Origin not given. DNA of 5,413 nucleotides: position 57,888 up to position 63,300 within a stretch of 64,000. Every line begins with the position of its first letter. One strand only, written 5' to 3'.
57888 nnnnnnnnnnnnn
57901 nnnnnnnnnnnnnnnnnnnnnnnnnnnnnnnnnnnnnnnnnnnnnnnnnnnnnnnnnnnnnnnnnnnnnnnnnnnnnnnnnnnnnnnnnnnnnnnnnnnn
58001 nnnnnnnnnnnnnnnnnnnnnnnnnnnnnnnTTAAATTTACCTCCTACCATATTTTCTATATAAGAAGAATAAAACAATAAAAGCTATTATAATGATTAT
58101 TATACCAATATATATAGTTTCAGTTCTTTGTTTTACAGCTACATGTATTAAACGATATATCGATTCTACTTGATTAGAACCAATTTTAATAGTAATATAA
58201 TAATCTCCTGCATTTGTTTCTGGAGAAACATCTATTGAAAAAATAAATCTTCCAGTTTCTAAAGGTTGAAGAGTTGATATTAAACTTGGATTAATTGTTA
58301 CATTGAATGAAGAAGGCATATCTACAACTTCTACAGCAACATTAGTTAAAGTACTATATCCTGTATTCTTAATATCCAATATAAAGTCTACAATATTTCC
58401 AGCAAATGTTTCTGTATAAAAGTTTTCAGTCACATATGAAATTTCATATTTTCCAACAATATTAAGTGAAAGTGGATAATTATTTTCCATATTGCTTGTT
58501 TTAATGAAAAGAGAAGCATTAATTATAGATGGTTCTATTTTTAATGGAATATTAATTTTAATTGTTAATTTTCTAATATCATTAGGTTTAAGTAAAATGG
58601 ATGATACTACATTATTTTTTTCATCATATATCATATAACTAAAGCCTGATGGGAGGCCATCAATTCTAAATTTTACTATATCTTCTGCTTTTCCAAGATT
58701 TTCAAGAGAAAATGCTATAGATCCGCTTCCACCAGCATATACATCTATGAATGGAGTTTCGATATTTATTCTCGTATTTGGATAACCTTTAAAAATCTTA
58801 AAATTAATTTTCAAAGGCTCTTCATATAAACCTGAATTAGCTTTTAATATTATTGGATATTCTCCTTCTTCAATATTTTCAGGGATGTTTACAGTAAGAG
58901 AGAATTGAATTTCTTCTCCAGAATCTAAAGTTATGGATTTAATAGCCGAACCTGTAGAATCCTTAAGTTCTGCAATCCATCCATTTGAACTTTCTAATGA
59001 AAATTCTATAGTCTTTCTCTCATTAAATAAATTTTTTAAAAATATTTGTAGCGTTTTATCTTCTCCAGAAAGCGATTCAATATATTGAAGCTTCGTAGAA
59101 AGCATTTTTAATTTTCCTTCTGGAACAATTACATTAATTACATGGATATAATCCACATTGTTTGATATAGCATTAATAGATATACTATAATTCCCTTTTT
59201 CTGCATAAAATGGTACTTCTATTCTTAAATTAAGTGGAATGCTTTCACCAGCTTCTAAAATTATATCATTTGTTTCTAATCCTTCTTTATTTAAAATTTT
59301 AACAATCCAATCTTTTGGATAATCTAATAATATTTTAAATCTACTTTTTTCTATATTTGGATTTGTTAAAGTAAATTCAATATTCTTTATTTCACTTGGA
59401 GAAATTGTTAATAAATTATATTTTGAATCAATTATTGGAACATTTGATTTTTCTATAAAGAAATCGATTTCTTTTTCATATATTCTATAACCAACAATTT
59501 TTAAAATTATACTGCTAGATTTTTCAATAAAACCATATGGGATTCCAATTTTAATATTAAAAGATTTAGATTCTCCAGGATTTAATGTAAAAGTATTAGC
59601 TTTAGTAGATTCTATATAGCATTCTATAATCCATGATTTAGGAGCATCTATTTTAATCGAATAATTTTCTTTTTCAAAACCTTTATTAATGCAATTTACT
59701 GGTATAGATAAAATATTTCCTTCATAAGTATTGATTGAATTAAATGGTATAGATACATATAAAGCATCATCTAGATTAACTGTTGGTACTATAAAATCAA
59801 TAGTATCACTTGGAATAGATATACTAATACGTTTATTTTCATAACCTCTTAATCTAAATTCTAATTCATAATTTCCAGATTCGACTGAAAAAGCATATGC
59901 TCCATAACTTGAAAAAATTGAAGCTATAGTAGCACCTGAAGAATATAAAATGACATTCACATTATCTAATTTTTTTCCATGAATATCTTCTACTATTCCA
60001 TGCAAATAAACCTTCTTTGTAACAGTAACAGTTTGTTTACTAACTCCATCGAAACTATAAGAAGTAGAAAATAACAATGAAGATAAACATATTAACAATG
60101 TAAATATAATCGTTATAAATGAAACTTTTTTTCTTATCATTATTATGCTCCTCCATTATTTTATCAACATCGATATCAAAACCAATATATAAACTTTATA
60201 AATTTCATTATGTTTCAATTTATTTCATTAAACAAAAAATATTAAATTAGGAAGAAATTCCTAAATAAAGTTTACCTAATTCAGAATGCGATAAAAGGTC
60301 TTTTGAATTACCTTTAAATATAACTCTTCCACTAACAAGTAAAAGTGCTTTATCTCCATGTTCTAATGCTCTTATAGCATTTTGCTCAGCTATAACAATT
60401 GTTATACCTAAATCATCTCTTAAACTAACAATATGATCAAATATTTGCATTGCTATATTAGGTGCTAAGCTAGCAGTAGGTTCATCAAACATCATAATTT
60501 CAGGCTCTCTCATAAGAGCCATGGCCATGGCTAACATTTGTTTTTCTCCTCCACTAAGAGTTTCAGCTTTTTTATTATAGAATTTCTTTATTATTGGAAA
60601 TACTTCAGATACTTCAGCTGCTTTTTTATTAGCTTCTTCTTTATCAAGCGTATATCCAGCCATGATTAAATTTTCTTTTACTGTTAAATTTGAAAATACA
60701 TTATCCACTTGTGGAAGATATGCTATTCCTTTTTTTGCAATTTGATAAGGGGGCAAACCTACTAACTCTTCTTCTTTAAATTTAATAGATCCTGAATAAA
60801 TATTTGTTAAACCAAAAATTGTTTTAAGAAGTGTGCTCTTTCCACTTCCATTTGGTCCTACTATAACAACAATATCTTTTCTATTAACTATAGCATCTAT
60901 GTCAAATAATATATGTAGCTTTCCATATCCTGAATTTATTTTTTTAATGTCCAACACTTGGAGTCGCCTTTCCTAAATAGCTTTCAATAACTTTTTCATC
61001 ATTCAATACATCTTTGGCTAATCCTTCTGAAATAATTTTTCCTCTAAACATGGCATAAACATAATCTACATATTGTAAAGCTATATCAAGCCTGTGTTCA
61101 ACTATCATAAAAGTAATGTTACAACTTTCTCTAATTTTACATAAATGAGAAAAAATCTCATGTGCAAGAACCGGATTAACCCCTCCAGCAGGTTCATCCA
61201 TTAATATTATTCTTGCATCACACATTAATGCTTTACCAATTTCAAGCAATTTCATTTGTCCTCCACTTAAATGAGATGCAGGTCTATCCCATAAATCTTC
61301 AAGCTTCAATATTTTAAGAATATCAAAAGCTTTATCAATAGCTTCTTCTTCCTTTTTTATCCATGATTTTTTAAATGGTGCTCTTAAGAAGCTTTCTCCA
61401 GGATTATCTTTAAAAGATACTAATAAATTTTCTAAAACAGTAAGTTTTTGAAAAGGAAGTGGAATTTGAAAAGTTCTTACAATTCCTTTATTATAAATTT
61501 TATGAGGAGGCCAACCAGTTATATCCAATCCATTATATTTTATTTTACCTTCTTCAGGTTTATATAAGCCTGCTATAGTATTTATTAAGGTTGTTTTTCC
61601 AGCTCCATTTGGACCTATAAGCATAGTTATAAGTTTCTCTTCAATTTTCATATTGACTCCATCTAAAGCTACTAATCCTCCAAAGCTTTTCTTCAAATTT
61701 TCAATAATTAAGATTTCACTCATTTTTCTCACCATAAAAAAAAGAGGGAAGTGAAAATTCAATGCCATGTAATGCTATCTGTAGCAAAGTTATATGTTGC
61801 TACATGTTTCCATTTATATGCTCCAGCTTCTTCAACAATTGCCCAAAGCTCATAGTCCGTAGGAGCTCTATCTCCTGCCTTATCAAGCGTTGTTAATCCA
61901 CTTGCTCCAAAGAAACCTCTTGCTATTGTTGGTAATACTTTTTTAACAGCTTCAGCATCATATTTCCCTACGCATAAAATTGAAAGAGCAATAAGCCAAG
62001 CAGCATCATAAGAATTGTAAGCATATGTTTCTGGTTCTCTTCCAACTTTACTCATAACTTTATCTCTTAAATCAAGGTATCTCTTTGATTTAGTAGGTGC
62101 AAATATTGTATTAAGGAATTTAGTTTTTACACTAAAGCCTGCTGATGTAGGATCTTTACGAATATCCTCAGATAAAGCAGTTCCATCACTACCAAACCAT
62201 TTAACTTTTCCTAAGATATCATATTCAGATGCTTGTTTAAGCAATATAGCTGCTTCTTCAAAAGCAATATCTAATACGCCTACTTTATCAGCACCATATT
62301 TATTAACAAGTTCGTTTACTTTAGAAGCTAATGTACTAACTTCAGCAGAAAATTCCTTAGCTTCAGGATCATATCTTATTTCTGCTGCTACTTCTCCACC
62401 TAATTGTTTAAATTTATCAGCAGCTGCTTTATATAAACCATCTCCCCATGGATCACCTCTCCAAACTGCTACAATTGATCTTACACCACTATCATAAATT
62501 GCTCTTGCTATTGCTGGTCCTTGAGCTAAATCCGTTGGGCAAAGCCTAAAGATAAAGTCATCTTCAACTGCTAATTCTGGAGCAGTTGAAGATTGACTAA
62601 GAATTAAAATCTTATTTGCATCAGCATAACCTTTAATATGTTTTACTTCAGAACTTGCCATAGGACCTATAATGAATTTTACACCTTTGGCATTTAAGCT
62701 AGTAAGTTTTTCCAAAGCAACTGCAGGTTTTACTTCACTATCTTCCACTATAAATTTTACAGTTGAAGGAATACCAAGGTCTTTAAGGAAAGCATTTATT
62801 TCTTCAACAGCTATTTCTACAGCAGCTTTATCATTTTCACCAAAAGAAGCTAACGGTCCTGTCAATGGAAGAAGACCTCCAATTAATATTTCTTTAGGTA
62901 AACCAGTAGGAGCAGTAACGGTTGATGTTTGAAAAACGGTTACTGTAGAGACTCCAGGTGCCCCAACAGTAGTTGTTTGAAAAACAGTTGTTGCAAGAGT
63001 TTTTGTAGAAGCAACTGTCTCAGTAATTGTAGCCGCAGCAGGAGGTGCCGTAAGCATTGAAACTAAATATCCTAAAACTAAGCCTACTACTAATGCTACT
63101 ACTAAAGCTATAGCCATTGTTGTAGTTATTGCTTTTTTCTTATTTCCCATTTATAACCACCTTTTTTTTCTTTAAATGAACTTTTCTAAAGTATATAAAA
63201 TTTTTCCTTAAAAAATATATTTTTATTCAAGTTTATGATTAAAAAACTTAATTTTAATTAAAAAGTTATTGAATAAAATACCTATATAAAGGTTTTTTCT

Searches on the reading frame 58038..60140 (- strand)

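Call 46: search_protein_families(library=pfam, proteins=[window:58038-60140:-], max_evalue=0.0001)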
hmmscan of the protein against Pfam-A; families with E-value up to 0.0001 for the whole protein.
window:58038-60140:- (700 aa): 7 families
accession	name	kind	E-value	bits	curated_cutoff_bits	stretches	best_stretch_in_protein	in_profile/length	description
PF10633.15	NPCBM_assoc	-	7.3e-19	68.2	24.4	1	580-653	3-75/78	NPCBM-associated, NEW3 domain of alpha-galactosidase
PF11614.14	FixG_C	-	2.2e-07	31.5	25.6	0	151-212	40-96/119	IG-like fold at C-terminal of FixG, putative oxidoreductase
PF06280.18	fn3_5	-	6e-06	27.4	27.6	0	176-206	56-86/112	Fn3-like domain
PF13620.12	CarboxypepD_reg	-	6.2e-06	26.9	32.3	1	46-110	2-70/82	Carboxypeptidase regulatory-like domain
PF13715.12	CarbopepD_reg_2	-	1.5e-05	25.3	32.2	0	48-115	3-71/88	CarboxypepD_reg-like domain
PF16116.10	DUF4832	-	7.1e-05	23.1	29.2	0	397-434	160-197/216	Domain of unknown function (DUF4832)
PF01835.25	MG2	-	8.8e-05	23.2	32.8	0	390-436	38-87/96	MG2 domain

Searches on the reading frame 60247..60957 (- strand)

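Call 46: search_protein_families(library=pfam, proteins=[window:60247-60957:-], max_evalue=0.0001)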
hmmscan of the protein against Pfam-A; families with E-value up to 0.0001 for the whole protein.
window:60247-60957:- (236 aa): 4 families
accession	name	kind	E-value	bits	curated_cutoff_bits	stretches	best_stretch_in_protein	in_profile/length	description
PF00005.33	ABC_tran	-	2.1e-32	113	25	1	19-162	3-137/137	ABC transporter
PF13304.12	AAA_21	-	1.1e-11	45.8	27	1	29-98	1-83/304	AAA domain, putative AbiEii toxin, Type IV TA system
PF02463.25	SMC_N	-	2.4e-10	40.7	40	1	27-192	24-199/220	RecF/RecN/SMC N terminal domain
PF13476.12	AAA_23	-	6.4e-06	27.4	27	1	11-48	10-40/201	AAA domain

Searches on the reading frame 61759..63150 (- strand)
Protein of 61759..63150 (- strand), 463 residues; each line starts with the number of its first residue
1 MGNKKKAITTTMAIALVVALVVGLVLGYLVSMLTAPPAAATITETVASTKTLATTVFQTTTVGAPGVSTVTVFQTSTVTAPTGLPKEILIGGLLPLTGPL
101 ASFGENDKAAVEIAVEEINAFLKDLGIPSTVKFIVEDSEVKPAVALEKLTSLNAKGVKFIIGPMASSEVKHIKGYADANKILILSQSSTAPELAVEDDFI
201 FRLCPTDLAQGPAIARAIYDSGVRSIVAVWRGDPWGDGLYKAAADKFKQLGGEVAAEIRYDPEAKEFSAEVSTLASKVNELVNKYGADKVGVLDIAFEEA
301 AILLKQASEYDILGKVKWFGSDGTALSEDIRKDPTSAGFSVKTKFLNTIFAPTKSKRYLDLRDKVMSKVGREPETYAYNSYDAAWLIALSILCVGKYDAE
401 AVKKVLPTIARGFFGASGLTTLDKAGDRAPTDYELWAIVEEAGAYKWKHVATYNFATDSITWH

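Call 46: search_protein_families(library=pfam, proteins=[window:61759-63150:-], max_evalue=0.0001)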
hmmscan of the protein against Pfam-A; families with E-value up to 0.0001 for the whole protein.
window:61759-63150:- (463 aa): 3 families
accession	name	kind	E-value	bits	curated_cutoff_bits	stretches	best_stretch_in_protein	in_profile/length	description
PF01094.35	ANF_receptor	-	3.2e-39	135.4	25.4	1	108-439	3-351/353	Receptor family ligand binding region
PF13458.12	Peripla_BP_6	-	2.2e-36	126.7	31.7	1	88-425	2-325/343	Periplasmic binding protein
PF04348.19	LppC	-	3.4e-07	29.7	28.8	1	90-262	221-384/563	LppC putative lipoprotein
